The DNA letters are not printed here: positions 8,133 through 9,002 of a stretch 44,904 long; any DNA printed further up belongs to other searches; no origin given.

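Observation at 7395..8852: Eukaryote-like modular protein: PPLP linker, (EP)14, EF-hand pair, polyQ-AWLA repeats and a zinc ribbon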

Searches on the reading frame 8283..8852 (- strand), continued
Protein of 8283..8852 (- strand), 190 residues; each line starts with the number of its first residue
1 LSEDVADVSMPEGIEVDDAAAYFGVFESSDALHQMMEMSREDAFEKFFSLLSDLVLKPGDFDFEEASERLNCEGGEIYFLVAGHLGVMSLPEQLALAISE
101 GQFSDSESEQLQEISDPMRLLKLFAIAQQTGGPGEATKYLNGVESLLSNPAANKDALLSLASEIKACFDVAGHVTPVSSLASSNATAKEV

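Call 74: find_encoding_contigs(protein=P0127, flank=8000, max_places=1)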
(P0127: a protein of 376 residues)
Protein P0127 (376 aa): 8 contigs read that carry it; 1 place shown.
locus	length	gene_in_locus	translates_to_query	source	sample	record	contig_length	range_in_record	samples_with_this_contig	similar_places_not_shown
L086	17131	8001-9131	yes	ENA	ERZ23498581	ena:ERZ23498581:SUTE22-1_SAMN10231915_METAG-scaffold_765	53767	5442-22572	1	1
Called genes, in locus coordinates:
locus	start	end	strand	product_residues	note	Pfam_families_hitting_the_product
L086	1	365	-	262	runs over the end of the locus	PF00535:Glycos_transf_2, PF10111:Glyco_tranf_2_2 (weak), PF13641:Glyco_tranf_2_3 (weak)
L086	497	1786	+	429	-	PF08323:Glyco_transf_5, PF13439:Glyco_transf_4, PF13579:Glyco_trans_4_4, PF20706:GT4-conflict, PF00534:Glycos_transf_1, PF13692:Glyco_trans_1_4, PF13524:Glyco_trans_1_2 (weak)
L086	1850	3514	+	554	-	-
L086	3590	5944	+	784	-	-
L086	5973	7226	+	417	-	-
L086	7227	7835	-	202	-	PF04263:TPK_catalytic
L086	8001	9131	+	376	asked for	-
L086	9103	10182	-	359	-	PF26233:NicX, PF02073:Peptidase_M29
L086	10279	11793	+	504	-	PF02074:Peptidase_M32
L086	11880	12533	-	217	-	PF00230:MIP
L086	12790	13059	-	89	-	-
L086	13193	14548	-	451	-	PF07969:Amidohydro_3 (faint), PF12890:DHOase (weak), PF01979:Amidohydro_1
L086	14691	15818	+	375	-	PF24827:AstE_AspA_cat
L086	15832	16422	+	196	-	PF00994:MoCF_biosynth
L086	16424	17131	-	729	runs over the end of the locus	PF06695:Sm_multidrug_ex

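Call 75: find_encoding_contigs(protein=P0126, flank=8000, max_places=1)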
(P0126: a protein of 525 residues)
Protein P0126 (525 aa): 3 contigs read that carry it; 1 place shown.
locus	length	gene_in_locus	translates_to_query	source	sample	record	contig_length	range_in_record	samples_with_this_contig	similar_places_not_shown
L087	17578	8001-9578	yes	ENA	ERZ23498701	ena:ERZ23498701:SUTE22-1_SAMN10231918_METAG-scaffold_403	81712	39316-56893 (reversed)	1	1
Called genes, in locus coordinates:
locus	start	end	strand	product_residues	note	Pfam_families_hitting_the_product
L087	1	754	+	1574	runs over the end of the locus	PF13229:Beta_helix (weak), PF21027:Sde0182_C (faint), PF00801:PKD (faint), PF18911:PKD_4 (faint), PF22352:K319L-like_PKD (weak)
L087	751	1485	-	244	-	PF00535:Glycos_transf_2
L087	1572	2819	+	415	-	PF08323:Glyco_transf_5 (faint), PF13439:Glyco_transf_4, PF13579:Glyco_trans_4_4, PF20706:GT4-conflict (weak), PF00534:Glycos_transf_1, PF13692:Glyco_trans_1_4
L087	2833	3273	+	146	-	-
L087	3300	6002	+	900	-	-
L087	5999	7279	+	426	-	PF19077:Big_13 (faint), PF00801:PKD (faint)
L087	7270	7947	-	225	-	PF04263:TPK_catalytic (weak)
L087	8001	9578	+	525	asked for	-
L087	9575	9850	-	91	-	-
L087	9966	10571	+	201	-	PF13085:Fer2_3, PF01799:Fer2_2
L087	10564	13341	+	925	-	PF01315:Ald_Xan_dh_C, PF02738:MoCoBD_1, PF20256:MoCoBD_2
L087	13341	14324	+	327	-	PF00941:FAD_binding_5, PF03450:CO_deh_flav_C (weak)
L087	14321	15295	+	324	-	-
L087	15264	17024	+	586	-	PF14258:DUF4350 (faint)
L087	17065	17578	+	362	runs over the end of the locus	-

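Call 76: find_encoding_contigs(protein=P0120, flank=8000, max_places=1)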
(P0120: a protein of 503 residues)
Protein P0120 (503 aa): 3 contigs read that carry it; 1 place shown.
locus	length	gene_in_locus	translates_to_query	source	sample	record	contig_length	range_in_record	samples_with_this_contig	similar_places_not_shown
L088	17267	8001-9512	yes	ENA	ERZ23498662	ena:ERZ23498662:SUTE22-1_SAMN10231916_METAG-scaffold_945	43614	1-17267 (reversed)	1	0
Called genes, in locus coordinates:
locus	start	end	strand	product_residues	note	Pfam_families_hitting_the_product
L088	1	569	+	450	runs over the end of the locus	-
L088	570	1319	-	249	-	PF04263:TPK_catalytic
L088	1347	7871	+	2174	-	PF01839:FG-GAP, PF13517:FG-GAP_3 (weak), PF01839:FG-GAP (weak)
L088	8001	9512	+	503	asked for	-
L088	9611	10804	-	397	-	PF26233:NicX, PF02073:Peptidase_M29 (weak)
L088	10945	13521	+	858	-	PF09826:Beta_propel, PF08309:LVIVD (faint)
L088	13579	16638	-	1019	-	-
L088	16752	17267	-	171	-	?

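Call 77: find_encoding_contigs(protein=P0122, flank=8000, max_places=1)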
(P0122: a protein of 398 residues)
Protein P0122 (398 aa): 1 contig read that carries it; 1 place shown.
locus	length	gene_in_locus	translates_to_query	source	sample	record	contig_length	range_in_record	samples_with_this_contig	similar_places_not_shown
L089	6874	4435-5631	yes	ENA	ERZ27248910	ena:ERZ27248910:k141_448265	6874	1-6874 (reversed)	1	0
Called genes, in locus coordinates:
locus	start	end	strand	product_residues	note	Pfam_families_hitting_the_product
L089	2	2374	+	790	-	?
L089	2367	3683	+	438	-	-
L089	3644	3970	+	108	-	-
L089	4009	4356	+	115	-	-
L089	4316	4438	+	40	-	-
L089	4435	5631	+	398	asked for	-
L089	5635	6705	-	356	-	PF02073:Peptidase_M29 (faint), PF26233:NicX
